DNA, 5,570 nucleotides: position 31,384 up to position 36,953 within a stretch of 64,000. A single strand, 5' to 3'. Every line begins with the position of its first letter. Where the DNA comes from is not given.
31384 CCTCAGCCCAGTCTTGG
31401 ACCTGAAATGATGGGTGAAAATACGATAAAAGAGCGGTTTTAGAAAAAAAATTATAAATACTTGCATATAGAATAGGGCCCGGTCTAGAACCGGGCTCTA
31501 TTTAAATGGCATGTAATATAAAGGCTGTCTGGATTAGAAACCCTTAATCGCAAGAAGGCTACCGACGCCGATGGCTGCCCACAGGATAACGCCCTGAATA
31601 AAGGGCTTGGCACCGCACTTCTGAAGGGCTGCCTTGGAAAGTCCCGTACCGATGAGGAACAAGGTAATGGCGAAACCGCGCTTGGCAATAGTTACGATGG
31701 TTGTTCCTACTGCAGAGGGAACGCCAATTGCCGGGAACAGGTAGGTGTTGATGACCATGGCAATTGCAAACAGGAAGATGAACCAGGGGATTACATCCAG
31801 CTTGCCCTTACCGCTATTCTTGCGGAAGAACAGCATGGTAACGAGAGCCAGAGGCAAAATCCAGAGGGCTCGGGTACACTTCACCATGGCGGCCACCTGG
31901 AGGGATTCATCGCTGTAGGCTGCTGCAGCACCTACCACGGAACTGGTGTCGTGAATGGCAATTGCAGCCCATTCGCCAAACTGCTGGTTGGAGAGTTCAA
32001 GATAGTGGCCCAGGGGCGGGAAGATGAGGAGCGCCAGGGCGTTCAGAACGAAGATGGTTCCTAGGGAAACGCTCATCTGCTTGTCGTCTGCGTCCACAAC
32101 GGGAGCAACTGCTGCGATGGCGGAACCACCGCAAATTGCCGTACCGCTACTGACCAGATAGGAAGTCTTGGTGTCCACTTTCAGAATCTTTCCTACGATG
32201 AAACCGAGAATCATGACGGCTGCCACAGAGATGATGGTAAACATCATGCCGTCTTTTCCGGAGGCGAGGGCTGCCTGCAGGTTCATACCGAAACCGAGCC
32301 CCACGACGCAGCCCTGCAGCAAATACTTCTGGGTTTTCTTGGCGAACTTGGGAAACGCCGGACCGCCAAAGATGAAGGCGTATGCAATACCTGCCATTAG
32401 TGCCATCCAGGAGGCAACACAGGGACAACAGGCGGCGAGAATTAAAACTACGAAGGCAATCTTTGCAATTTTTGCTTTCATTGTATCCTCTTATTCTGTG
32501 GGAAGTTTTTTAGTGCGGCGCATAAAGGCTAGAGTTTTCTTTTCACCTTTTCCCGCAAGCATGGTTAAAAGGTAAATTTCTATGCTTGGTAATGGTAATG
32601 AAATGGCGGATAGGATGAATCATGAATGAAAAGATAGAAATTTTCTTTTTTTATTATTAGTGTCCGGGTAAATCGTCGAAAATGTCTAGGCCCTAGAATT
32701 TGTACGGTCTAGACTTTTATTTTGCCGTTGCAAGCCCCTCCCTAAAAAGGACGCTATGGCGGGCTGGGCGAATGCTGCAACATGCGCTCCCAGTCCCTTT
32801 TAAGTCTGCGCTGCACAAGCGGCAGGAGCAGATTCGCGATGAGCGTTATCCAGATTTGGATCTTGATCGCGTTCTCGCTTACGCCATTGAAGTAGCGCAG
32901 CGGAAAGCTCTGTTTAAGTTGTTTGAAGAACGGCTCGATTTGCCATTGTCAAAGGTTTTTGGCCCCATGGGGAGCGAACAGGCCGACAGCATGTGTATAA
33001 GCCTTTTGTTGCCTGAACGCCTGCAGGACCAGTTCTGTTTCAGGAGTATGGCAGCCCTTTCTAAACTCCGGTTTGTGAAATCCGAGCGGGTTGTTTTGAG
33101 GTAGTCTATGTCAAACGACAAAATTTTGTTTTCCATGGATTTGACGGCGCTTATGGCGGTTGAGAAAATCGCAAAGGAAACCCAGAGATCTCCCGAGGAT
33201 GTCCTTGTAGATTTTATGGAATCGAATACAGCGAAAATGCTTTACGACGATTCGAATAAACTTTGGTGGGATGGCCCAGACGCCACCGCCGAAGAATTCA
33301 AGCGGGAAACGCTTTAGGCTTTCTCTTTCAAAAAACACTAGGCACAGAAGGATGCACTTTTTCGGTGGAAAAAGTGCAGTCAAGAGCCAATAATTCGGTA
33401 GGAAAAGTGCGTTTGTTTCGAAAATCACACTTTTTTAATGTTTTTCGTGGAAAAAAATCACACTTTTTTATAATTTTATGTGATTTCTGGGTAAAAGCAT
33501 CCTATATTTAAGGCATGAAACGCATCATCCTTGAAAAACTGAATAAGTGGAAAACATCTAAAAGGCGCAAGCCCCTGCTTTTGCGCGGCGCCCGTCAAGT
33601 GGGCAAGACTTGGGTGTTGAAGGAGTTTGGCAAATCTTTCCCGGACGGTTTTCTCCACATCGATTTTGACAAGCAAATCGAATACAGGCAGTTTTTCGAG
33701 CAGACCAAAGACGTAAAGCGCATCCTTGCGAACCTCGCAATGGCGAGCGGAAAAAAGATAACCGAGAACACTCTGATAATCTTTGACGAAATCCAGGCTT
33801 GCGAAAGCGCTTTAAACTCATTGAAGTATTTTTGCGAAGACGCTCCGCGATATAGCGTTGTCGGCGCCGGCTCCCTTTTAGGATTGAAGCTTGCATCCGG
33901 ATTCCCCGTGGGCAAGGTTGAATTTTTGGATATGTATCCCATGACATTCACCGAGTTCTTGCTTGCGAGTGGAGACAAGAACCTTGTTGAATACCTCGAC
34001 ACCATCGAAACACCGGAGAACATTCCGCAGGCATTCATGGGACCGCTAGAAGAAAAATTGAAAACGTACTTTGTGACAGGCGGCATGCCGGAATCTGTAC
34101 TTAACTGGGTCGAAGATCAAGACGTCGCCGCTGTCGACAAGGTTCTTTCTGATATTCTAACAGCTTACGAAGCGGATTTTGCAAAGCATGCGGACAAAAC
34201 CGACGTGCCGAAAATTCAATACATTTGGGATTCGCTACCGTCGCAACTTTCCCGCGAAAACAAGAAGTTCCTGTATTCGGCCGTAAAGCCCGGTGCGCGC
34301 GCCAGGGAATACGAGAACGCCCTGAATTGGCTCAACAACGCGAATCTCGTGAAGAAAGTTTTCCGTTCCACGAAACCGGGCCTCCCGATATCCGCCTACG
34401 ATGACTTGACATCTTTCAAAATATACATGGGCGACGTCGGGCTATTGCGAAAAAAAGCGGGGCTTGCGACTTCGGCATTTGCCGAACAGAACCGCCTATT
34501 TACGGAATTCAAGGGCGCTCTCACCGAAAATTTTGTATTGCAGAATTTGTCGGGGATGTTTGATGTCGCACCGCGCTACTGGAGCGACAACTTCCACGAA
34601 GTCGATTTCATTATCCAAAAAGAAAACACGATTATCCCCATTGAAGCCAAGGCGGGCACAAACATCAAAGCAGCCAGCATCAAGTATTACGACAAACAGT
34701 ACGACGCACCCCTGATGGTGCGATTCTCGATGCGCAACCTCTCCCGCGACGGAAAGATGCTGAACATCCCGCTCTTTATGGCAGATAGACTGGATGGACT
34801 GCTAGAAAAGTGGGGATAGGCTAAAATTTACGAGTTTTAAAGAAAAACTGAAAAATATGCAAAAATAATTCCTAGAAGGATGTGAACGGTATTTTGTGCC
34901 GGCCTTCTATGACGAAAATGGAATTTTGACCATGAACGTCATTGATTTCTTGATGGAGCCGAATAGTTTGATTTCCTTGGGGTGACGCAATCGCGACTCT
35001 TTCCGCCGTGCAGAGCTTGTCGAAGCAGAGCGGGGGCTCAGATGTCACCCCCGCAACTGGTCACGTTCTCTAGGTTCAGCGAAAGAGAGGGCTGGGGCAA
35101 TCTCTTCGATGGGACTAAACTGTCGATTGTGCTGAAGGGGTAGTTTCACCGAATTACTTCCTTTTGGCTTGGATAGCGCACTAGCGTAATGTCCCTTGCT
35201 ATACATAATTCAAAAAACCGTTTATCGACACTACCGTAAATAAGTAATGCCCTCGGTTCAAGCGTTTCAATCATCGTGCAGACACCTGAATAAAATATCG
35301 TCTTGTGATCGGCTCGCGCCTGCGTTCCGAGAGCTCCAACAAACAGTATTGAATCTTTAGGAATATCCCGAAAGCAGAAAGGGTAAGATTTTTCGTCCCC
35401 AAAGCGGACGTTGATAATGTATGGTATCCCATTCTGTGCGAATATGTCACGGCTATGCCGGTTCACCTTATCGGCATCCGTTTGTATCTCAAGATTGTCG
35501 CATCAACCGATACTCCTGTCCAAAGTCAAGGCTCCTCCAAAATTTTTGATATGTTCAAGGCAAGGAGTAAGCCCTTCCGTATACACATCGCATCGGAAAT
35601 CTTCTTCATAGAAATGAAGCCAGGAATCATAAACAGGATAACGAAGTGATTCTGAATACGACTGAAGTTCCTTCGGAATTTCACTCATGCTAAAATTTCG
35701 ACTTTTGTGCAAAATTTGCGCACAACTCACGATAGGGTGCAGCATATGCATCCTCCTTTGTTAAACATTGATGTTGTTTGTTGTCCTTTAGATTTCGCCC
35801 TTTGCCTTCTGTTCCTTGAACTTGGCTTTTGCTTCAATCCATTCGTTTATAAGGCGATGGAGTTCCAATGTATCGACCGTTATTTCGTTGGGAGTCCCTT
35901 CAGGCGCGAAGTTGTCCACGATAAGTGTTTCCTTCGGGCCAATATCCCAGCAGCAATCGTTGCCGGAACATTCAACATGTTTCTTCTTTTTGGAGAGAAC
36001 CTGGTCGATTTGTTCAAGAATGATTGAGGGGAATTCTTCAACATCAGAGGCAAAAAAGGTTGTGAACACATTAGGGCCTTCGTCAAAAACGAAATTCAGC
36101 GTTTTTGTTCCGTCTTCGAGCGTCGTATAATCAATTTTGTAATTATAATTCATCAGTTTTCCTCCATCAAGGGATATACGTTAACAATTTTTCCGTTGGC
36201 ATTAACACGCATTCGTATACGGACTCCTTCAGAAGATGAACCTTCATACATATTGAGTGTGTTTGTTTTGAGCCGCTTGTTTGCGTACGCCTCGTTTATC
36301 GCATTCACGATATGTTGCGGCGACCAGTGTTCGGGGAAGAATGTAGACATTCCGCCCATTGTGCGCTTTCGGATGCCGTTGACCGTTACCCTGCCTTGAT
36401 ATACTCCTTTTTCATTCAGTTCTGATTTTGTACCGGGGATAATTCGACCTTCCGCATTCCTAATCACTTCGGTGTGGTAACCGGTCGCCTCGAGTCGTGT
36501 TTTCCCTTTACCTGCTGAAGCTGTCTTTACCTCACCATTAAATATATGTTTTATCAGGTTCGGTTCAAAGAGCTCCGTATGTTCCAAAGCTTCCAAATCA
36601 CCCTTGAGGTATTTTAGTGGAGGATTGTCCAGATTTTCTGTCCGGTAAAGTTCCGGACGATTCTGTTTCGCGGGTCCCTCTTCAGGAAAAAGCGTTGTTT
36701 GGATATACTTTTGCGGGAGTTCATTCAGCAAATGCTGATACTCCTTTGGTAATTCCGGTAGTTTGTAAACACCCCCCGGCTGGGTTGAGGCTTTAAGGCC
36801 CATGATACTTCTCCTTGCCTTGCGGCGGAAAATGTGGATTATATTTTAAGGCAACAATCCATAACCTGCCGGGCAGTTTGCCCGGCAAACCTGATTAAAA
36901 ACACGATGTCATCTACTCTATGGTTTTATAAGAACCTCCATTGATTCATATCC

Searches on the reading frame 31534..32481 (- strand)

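Call 14: search_protein_families(library=pfam, proteins=[window:31534-32481:-])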
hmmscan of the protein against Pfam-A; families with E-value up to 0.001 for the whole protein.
window:31534-32481:- (315 aa): 2 families
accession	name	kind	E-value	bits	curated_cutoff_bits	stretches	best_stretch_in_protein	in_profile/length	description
PF03601.19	Cons_hypoth698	-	1.3e-52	179.1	24.5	1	23-295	28-302/304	Conserved hypothetical protein 698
PF03812.18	KdgT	-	3.8e-05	23.7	25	1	43-134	184-272/305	2-keto-3-deoxygluconate permease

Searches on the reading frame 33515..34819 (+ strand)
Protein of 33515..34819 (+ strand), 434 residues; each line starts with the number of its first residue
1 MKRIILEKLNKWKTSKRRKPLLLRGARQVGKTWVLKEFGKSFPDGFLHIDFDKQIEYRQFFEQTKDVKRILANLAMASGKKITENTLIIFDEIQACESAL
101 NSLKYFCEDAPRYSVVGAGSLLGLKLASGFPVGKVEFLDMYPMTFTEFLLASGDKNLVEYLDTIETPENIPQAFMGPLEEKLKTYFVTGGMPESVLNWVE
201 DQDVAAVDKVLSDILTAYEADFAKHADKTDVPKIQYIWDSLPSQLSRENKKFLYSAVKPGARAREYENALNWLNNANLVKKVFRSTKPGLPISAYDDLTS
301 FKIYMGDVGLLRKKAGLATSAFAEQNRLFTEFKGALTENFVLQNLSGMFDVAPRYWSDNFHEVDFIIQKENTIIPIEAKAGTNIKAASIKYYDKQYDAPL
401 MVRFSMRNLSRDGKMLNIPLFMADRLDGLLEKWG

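Call 14: search_protein_families(library=pfam, proteins=[window:33515-34819:+])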
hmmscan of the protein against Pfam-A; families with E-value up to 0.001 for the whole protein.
window:33515-34819:+ (434 aa): 2 families
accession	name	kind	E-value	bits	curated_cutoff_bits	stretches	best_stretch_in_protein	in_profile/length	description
PF13635.12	DUF4143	-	1.4e-34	119.6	28.1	1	219-381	1-160/160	Domain of unknown function (DUF4143)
PF13173.12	AAA_14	-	7.4e-24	84.6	27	1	18-149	2-129/129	AAA domain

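Call 25: search_protein_families(library=padloc, proteins=[window:33515-34819:+], max_evalue=0.01)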
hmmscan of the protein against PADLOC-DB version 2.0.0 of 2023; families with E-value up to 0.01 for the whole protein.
window:33515-34819:+ (434 aa): 7 families
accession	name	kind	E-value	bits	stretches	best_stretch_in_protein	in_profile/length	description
PDLC04786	PDC-S01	-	6.9e-169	560.2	1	1-427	3-433/439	-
PDLC04788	PDC-S01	-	1.8e-111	371.2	1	1-431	1-442/448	-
PDLC04792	PDC-S01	-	3.3e-98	327.2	1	1-426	2-433/452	-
PDLC04790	PDC-S01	-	4e-20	69.9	1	18-390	27-377/422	-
PDLC04789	PDC-S01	-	1.6e-18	64.9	2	2-202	3-172/375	-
PDLC04787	PDC-S01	-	3.5e-17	60.3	1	3-376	13-353/412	-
PDLC04791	PDC-S01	-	9.4e-13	45.6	2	333-398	301-369/395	-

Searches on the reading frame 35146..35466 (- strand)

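Call 14: search_protein_families(library=pfam, proteins=[window:35146-35466:-])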
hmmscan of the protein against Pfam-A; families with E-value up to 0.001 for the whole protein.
window:35146-35466:- (106 aa): 1 family
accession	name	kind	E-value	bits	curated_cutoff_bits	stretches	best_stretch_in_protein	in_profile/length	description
PF14386.11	DUF4417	-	4.6e-13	49.5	28.9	1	7-86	95-174/183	Domain of unknown function (DUF4417)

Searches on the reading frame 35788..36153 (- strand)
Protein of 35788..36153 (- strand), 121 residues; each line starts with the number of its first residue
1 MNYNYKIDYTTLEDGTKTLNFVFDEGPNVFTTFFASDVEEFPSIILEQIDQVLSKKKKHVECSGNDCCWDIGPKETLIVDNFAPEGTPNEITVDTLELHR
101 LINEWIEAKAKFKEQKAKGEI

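Call 14: search_protein_families(library=pfam, proteins=[window:35788-36153:-])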
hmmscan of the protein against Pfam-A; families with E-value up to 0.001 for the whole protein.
window:35788-36153:- (121 aa): 1 family
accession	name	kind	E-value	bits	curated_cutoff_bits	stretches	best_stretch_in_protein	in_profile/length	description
PF16436.10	DUF5033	-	0.00058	20.3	25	1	29-67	20-59/178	Domain of unknown function (DUF5033)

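Call 25: search_protein_families(library=padloc, proteins=[window:35788-36153:-], max_evalue=0.01)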
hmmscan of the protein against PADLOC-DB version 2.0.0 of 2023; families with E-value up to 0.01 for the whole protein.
window:35788-36153:- (121 aa): 0 families

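Call 58: search_protein_families(library=ncbifam, proteins=[window:35788-36153:-], max_evalue=0.01)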
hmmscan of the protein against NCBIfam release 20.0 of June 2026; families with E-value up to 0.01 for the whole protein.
window:35788-36153:- (121 aa): 0 families

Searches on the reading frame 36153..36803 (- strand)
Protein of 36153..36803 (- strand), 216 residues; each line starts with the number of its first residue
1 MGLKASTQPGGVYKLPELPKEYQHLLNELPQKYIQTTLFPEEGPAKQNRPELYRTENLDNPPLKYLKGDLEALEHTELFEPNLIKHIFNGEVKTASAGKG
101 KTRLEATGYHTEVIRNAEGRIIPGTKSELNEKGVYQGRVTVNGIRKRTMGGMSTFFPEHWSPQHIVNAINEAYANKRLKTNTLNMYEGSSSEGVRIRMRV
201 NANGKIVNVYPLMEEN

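Call 14: search_protein_families(library=pfam, proteins=[window:36153-36803:-])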
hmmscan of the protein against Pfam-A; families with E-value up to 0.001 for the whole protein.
window:36153-36803:- (216 aa): 1 family
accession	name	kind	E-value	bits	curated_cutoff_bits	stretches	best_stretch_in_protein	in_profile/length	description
PF14436.11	EndoU_bacteria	-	5.2e-23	82.3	25.3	1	83-212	4-128/129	Bacterial EndoU nuclease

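Call 25: search_protein_families(library=padloc, proteins=[window:36153-36803:-], max_evalue=0.01)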
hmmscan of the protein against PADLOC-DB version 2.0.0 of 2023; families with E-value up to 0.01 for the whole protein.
window:36153-36803:- (216 aa): 0 families

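Call 58: search_protein_families(library=ncbifam, proteins=[window:36153-36803:-], max_evalue=0.01)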
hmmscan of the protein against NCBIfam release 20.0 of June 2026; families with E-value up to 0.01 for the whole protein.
window:36153-36803:- (216 aa): 0 families
